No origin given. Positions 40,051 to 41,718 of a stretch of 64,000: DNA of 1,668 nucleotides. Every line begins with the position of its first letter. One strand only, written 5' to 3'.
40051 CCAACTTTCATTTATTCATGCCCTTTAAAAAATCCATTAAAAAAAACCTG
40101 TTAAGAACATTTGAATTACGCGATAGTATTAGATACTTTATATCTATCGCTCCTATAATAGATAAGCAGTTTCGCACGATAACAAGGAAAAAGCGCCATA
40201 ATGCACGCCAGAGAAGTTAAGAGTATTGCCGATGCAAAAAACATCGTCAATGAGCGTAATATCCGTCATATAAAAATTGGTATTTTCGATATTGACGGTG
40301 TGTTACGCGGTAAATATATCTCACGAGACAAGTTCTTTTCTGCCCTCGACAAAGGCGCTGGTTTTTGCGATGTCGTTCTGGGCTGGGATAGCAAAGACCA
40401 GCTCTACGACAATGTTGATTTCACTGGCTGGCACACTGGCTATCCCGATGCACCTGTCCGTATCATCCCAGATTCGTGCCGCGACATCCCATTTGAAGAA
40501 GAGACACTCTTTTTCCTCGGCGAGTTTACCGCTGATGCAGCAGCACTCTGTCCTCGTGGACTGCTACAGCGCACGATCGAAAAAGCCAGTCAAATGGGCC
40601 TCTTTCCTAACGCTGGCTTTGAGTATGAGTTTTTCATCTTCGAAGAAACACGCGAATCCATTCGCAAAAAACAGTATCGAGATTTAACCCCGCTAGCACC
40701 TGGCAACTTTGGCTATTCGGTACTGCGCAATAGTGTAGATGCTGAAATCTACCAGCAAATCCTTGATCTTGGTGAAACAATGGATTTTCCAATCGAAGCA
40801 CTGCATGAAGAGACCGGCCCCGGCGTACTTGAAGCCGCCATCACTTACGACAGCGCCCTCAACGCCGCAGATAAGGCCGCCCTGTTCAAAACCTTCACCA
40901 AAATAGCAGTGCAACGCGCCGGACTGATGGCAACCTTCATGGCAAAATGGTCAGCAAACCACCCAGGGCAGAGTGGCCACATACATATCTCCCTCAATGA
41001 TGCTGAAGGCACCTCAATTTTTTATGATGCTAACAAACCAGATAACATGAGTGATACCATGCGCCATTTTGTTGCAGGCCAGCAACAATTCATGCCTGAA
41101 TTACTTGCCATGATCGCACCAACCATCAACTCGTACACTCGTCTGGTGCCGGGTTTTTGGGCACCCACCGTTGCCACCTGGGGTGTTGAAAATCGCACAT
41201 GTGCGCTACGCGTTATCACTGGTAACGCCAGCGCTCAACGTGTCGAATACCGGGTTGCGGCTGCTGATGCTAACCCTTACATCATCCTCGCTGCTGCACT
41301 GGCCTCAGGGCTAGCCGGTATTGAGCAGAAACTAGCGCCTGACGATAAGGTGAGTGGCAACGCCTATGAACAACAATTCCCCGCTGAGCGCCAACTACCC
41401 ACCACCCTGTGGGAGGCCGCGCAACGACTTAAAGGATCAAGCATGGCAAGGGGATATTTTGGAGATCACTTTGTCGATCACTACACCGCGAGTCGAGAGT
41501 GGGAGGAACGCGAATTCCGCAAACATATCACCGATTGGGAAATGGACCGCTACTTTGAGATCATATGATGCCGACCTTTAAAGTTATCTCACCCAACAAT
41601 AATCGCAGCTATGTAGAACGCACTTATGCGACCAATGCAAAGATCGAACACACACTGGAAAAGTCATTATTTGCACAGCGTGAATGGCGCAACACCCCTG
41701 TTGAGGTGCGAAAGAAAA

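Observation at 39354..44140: Gamma-glutamylation-type catabolic cluster lacking an amine oxidase but containing an Fe-alcohol dehydrogenase: candidate amino-alcohol pathway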

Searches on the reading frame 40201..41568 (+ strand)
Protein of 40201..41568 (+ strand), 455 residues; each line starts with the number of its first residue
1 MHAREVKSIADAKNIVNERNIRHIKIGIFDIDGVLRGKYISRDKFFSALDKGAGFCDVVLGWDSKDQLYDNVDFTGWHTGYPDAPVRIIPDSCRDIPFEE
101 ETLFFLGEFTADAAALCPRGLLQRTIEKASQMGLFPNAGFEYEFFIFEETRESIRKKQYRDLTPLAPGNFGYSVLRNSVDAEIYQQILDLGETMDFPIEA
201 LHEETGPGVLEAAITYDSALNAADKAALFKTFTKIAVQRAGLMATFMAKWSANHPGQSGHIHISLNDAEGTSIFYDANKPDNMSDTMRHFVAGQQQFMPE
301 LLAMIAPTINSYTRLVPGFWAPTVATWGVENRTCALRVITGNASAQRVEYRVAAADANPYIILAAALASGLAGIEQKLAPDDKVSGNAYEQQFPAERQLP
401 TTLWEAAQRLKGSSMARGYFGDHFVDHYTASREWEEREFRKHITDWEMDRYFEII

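Call 3: search_protein_families(library=pfam, proteins=[window:40201-41568:+])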
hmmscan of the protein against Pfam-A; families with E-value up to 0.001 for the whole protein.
window:40201-41568:+ (455 aa): 1 family
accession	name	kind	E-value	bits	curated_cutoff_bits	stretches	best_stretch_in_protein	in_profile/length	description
PF00120.29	Gln-synt_C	-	1.6e-102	343.5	24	1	116-451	2-344/344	Glutamine synthetase, catalytic domain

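Call 4: search_protein_families(library=ncbifam, proteins=[window:40201-41568:+])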
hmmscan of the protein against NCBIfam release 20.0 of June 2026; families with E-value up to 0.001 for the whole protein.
window:40201-41568:+ (455 aa): 4 families
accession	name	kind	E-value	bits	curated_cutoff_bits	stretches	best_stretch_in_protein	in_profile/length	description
TIGR00653.1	GlnA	equivalog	4.9e-70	236.5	429.15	1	12-452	3-461/462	type I glutamate--ammonia ligase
TIGR03105.1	gln_synth_III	equivalog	1.6e-64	218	469.6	1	13-452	2-434/435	type III glutamate--ammonia ligase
NF045547.1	GGputSyn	equivalog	1.1e-60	205.7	650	1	12-447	5-438/438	gamma-glutamylputrescine synthetase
NF007006.0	PRK09469.1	equivalog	2.2e-30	105.7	845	1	187-453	196-468/469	glutamate--ammonia ligase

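Call 7: find_homologous_proteins(query=window:40201-41565:+, max_evalue=1e-30)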
Query window:40201-41565:+ (455 aa): 8000 proteins with E <= 1e-30 among 8000 candidates; the best 120 are listed.
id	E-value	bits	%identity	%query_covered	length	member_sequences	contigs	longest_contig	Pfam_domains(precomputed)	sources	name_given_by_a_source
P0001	0.0e+0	1021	97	100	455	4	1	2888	PF00120.30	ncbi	-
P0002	1.3e-289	979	92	100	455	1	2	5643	PF00120.30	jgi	jgi:glutamine synthetase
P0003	3.2e-289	977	93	100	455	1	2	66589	PF00120.30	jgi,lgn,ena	-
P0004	8.9e-289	976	92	100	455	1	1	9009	PF00120.30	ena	-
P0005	6.1e-287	970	91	100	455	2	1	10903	PF00120.30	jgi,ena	-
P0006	1.3e-284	962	91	100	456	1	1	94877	PF00120.30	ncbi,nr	ncbi:MAG: glutamine synthetase [Thiotrichales bacterium]|nr:MAG: glutamine synthetase [Thiotrichales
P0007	1.3e-284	962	91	100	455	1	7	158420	PF00120.30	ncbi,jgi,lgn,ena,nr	ncbi:MAG: glutamine synthetase [Thiotrichaceae bacterium]|nr:glutamine synthetase [Thiotrichaceae ba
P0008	2.1e-284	961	91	100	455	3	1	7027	PF00120.30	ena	-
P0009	7.6e-282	953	89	100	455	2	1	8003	PF00120.30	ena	-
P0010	1.3e-281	952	89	100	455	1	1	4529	PF00120.30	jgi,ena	-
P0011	1.3e-277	939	88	100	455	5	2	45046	PF00120.30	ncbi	-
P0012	8.7e-276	933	87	100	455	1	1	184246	PF00120.30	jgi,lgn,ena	-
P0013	2.4e-273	925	87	100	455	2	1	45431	PF00120.30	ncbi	-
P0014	8.6e-273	923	86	100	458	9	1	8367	PF00120.30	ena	-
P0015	1.6e-267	906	84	100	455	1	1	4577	PF00120.30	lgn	-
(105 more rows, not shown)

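Call 8: search_solved_structures(query=window:40201-41565:+, max_evalue=1e-10)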
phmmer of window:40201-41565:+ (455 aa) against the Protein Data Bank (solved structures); distinct sequences matched with E-value up to 1e-10: 37.
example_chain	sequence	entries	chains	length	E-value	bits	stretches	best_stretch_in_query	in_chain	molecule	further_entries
11zs_A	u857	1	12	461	1.6e-67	231.7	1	11-453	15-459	Glutamine synthetase, catalytic domain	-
5dm3_A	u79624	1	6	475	1.6e-65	225.1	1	9-453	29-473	L-glutamine synthetase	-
8oow_A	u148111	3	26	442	1.1e-52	182.8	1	14-453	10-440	Glutamine synthetase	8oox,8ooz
4s0r_A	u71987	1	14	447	2.4e-47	165.2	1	11-452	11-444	Glutamine synthetase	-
4lnf_A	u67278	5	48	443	2.7e-47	165.1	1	11-452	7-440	Glutamine synthetase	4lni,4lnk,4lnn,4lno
7tfc_A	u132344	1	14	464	2.8e-47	165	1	11-452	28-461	Glutamine synthetase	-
8s59_O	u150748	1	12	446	7.8e-47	163.5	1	15-454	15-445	Glutamine synthetase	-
8tfb_A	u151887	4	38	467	8.7e-47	163.4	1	14-454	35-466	Glutamine synthetase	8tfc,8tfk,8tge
8ufj_A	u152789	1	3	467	1.6e-46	162.5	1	14-454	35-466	Glutamine synthetase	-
7tdp_A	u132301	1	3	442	5.8e-46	160.7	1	14-453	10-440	Glutamine synthetase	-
7tfa_B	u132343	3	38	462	6.4e-46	160.5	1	14-453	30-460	Glutamine synthetase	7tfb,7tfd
7ten_A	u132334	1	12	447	7.1e-45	157.1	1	115-454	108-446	Glutamine synthetase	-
7tf9_A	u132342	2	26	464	8.2e-45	156.9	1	115-454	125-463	Glutamine synthetase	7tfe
8ool_A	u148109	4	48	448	2e-44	155.6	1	118-454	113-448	Glutamine synthetase from Methanothermococcus thermolithotrophicus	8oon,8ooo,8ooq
7tdv_A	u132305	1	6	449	1.2e-42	149.7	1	12-452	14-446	Glutamine synthetase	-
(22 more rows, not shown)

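Call 16: find_related_loci(query=A1, collection=genome_contigs, flank=8000)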
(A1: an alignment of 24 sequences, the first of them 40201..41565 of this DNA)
Query A1 (455 aa) in genome_contigs; peptide patterns used: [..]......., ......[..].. (x = any residue, [..] = any of these).
599 stretches matched a pattern (row limit reached: there are more); 584 encode a relative of the query (tblastn E <= 1e-3); the best 80 are kept; 80 distinct loci.
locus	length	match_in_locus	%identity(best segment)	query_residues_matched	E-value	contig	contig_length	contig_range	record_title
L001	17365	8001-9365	91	1-455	0e+0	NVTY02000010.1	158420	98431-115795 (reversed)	MAG: Thiotrichaceae bacterium isolate NORP103 9462, whole genome shotgun sequence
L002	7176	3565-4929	70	1-455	0e+0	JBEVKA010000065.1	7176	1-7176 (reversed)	MAG: Steroidobacter sp. isolate T4R1BO_autometa_bin_27 T4R1BO_autometa_bin_27_k133_14390616, whole genome shotgun sequen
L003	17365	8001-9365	69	1-455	0e+0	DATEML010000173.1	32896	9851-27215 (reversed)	MAG TPA_asm: Steroidobacteraceae bacterium isolate SMAG_U8941 k141_2534524, whole genome shotgun sequence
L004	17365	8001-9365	67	1-455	0e+0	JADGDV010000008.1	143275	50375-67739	MAG: Hahellaceae bacterium isolate BB19 NODE_90_length_143275_cov_45.418150, whole genome shotgun sequence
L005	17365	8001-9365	68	1-455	0e+0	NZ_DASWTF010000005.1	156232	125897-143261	MAG: Steroidobacter sp. isolate SMAG_U3568 k141_105394, whole genome shotgun sequence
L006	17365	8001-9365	68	1-455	0e+0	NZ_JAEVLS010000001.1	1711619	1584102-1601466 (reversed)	Steroidobacter gossypii strain S1-65 Scaffold1_1, whole genome shotgun sequence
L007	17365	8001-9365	68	1-455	0e+0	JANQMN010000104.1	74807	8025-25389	MAG: Hahella sp. isolate PL25b_bin.18 k99_1814530, whole genome shotgun sequence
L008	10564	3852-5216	69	1-455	0e+0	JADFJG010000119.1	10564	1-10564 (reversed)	MAG: Proteobacteria bacterium isolate B40T1L10 B40T1L10_NODE10461, whole genome shotgun sequence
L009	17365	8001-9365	70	1-455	0e+0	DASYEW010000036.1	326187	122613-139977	MAG TPA_asm: Steroidobacteraceae bacterium isolate SMAG_U4997 k141_937369, whole genome shotgun sequence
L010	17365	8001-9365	68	1-455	0e+0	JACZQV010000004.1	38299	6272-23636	MAG: Proteobacteria bacterium isolate B21D1T1 B21D1T1_NODE111, whole genome shotgun sequence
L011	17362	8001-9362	68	1-455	0e+0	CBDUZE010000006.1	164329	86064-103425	MAG TPA_asm: uncultured Alphaproteobacteria bacterium isolate SRR22302348_concoct_16 genome assembly, contig: ERZ2507359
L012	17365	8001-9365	66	1-455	0e+0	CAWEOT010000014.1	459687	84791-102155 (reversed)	MAG: uncultured Gammaproteobacteria bacterium isolate MFD02242.bin.1.123 genome assembly, contig: contig_41633, whole ge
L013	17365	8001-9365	66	1-455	0e+0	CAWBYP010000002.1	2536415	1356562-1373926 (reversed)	MAG: uncultured Gammaproteobacteria bacterium isolate MFD09779.bin.1.325 genome assembly, contig: contig_11786, whole ge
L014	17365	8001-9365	67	1-455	0e+0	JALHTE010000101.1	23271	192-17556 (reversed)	MAG: Steroidobacteraceae bacterium isolate PFL16 seq_1012458, whole genome shotgun sequence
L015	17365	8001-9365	68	1-455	0e+0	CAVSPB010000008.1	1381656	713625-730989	MAG: uncultured Gammaproteobacteria bacterium isolate MFD01561.bin.2.108 genome assembly, contig: contig_3329, whole gen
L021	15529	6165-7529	67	1-455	0e+0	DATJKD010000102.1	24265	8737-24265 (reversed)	MAG TPA_asm: Steroidobacteraceae bacterium isolate SMAG_U15584 k141_2260653, whole genome shotgun sequence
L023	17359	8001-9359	68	4-455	0e+0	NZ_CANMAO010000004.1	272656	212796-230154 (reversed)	Uncultured Endozoicomonas sp. isolate 4-162.fasta NODE_4, whole genome shotgun sequence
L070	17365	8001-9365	64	1-455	0e+0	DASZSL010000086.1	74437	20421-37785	MAG TPA_asm: Dongiaceae bacterium isolate SMAG_U6049 k141_123166, whole genome shotgun sequence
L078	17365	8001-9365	66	2-455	0e+0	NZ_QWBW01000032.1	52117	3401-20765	Modicisalibacter coralii strain 362.1 scaffold_26, whole genome shotgun sequence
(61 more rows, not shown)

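Call 20: search_protein_families(library=ncbifam, proteins=[L009:6363-7913:+, L013:4508-5833:-, L021:2937-4445:+, L078:5183-6205:+, L070:11046-12401:+, L023:11959-12675:+], max_evalue=1e-10)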
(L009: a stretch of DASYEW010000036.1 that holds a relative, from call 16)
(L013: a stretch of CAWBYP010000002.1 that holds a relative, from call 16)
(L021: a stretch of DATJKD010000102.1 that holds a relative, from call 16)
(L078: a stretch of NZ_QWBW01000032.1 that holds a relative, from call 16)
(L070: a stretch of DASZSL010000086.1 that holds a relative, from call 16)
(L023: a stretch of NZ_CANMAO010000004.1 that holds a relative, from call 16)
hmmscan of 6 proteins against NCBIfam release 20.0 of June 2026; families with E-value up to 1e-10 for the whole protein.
L009:6363-7913:+ (516 aa): 5 families
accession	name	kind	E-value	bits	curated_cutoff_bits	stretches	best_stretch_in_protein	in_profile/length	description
TIGR00908.1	2A0305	equivalog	3.5e-107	359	381.75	1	22-495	2-441/442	ethanolamine permease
TIGR00909.1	2A0306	subfamily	5.4e-33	114.6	556.8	1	25-480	1-427/429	amino acid transporter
NF053761.1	BrChAATpBcaP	equivalog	2.8e-24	86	690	1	21-486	16-455/460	branched-chain amino acid transporter BcaP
TIGR00906.1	2A0303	subfamily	5.2e-14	51.5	681.7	1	21-423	25-427/602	cationic amino acid transport permease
NF007876.0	PRK10580.1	equivalog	1.7e-11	43.6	736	1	27-473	14-436/457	proline-specific permease ProY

L013:4508-5833:- (441 aa): 2 families
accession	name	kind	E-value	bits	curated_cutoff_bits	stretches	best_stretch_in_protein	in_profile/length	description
TIGR00786.1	dctM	subfamily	3.3e-73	246.8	268.45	1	24-435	4-405/405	TRAP transporter large permease subunit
NF011634.1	PRK15060.1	equivalog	7.8e-25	87.8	800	1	59-430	54-416/425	2,3-diketo-L-gulonate TRAP transporter large permease YiaN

L021:2937-4445:+ (502 aa): 1 family
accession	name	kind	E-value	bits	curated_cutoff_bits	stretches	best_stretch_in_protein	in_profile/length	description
NF041767.1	micro_ase_MlrC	exception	9.3e-59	199.2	999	1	11-474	29-483/511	microcystinase MlrC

L078:5183-6205:+ (340 aa): 30 families (the best 25 are shown)
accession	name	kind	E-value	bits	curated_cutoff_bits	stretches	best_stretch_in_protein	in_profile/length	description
NF040786.1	LysR_Sec_metab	equivalog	4.6e-24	85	250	1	30-302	2-281/298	selenium metabolism-associated LysR family transcriptional regulator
NF008416.0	PRK11242.1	equivalog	6.6e-19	68.3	277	1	31-259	3-235/300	transcriptional regulator CynR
NF040889.1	trans_reg_YeiE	equivalog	1.2e-18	67.3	480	1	30-112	4-86/288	DNA-binding transcriptional regulator YeiE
NF053705.1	TransRegGltCGpos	equivalog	3e-17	62.8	350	1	30-199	2-173/300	glutamate biosynthesis transcriptional regulator GltC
NF047354.1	trans_reg_GltC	equivalog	7e-17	61.9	300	1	31-198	3-173/290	glutamate biosynthesis transcriptional regulator GltC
NF047520.1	trans_act_CidR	equivalog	1.7e-16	60.3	415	1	30-124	2-96/292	cidABC operon transcriptional activator CidR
NF007917.1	PRK10632.1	equivalog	2.8e-16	59.5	425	1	31-178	4-150/303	HTH-type transcriptional activator AaeR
NF040888.1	trans_reg_YafC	equivalog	9.9e-16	57.5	470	1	33-177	7-150/293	DNA-binding transcriptional regulator YafC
TIGR03418.1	chol_sulf_TF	equivalog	2.9e-15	56.1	324.8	1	30-121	2-93/291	choline sulfate utilization transcriptional regulator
NF008095.0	PRK10837.1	subfamily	4.5e-15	55.6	281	1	30-108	4-82/290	LysR family transcriptional regulator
TIGR02424.1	TF_pcaQ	equivalog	1.3e-14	53.8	303.8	1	31-196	5-173/300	pca operon transcription factor PcaQ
TIGR03298.1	argP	subfamily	1.7e-14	53.6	273.55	1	30-144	2-116/292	ArgP/LysG family DNA-binding transcriptional regulator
NF008410.0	PRK11233.1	equivalog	2.1e-14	53.4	309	1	30-263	2-236/305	nitrogen assimilation transcriptional regulator NAC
NF007307.0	PRK09791.1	equivalog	2.1e-14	53.4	336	1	31-139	7-115/302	LysR family transcriptional regulator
NF008352.0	PRK11139.1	subfamily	3e-14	52.8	288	1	45-200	22-173/305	transcriptional regulator GcvA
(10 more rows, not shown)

L070:11046-12401:+ (451 aa): 8 families
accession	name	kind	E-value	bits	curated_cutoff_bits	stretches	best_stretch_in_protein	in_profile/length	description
NF033460.1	glycerol3P_ox_II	equivalog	3.2e-57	194.3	460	1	7-358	2-360/361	type 2 glycerol-3-phosphate oxidase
TIGR03377.1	glycerol3P_GlpA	equivalog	2.8e-37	128.4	552.8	1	8-323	1-312/530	anaerobic glycerol-3-phosphate dehydrogenase subunit GlpA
NF008726.1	PRK11728.1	equivalog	4.7e-33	114.6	299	1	8-274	2-270/389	L-2-hydroxyglutarate oxidase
NF008313.0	PRK11101.1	equivalog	1.1e-29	103.4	425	1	5-318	7-318/548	anaerobic glycerol-3-phosphate dehydrogenase subunit A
TIGR02352.1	thiamin_ThiO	equivalog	4.8e-23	81.8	250.8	1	9-325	1-313/351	glycine oxidase ThiO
NF002480.1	PRK01747.1-1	equivalog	2e-12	46.4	540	1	5-234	247-474/645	bifunctional tRNA (5-methylaminomethyl-2-thiouridine)(34)-methyltransferase MnmC2/FAD-dependent 5-carboxymethylaminomethyl-2-thiouridine(34)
TIGR03197.1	MnmC_Cterm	equivalog_domain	3e-12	46.3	174.2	1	8-235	1-226/400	FAD-dependent 5-carboxymethylaminomethyl-2-thiouridine(34) oxidoreductase MnmC1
TIGR03364.1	HpnW_proposed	hypoth_equivalog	9.2e-12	44.7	285.1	0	8-156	2-147/365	TIGR03364 family FAD-dependent oxidoreductase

L023:11959-12675:+ (238 aa): 8 families
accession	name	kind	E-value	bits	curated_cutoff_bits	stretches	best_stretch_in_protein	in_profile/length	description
NF004212.0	PRK05665.1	equivalog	2.4e-65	220.7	309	1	2-235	4-237/241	amidotransferase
NF006562.0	PRK09065.1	equivalog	3e-29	102.2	205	1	12-233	15-236/242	glutamine amidotransferase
TIGR00888.1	guaA_Nterm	equivalog_domain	1.3e-16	60.6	172.15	1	56-187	42-168/188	glutamine-hydrolyzing GMP synthase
NF001975.0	PRK00758.1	equivalog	3.7e-14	52.7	198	1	51-186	38-165/185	GMP synthase subunit A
NF005072.0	PRK06490.1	equivalog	4.1e-14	52.1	339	1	46-233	49-235/251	glutamine amidotransferase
NF005458.0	PRK07053.1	equivalog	3.6e-13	49.4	250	1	60-223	52-218/234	glutamine amidotransferase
NF000848.1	PRK00074.1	equivalog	1.3e-12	47.1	400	1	57-187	43-171/512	glutamine-hydrolyzing GMP synthase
NF006098.0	PRK08250.1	equivalog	6.9e-11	42.1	301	0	49-207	39-203/239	glutamine amidotransferase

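Call 22: search_solved_structures(query=window:40201-41565:+, max_evalue=1e-60, show_alignments=2)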
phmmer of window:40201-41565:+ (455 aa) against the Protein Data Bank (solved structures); distinct sequences matched with E-value up to 1e-60: 2.
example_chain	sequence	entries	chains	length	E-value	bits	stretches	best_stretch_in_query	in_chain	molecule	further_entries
11zs_A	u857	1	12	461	1.6e-67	231.7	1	11-453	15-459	Glutamine synthetase, catalytic domain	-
5dm3_A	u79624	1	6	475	1.6e-65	225.1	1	9-453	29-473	L-glutamine synthetase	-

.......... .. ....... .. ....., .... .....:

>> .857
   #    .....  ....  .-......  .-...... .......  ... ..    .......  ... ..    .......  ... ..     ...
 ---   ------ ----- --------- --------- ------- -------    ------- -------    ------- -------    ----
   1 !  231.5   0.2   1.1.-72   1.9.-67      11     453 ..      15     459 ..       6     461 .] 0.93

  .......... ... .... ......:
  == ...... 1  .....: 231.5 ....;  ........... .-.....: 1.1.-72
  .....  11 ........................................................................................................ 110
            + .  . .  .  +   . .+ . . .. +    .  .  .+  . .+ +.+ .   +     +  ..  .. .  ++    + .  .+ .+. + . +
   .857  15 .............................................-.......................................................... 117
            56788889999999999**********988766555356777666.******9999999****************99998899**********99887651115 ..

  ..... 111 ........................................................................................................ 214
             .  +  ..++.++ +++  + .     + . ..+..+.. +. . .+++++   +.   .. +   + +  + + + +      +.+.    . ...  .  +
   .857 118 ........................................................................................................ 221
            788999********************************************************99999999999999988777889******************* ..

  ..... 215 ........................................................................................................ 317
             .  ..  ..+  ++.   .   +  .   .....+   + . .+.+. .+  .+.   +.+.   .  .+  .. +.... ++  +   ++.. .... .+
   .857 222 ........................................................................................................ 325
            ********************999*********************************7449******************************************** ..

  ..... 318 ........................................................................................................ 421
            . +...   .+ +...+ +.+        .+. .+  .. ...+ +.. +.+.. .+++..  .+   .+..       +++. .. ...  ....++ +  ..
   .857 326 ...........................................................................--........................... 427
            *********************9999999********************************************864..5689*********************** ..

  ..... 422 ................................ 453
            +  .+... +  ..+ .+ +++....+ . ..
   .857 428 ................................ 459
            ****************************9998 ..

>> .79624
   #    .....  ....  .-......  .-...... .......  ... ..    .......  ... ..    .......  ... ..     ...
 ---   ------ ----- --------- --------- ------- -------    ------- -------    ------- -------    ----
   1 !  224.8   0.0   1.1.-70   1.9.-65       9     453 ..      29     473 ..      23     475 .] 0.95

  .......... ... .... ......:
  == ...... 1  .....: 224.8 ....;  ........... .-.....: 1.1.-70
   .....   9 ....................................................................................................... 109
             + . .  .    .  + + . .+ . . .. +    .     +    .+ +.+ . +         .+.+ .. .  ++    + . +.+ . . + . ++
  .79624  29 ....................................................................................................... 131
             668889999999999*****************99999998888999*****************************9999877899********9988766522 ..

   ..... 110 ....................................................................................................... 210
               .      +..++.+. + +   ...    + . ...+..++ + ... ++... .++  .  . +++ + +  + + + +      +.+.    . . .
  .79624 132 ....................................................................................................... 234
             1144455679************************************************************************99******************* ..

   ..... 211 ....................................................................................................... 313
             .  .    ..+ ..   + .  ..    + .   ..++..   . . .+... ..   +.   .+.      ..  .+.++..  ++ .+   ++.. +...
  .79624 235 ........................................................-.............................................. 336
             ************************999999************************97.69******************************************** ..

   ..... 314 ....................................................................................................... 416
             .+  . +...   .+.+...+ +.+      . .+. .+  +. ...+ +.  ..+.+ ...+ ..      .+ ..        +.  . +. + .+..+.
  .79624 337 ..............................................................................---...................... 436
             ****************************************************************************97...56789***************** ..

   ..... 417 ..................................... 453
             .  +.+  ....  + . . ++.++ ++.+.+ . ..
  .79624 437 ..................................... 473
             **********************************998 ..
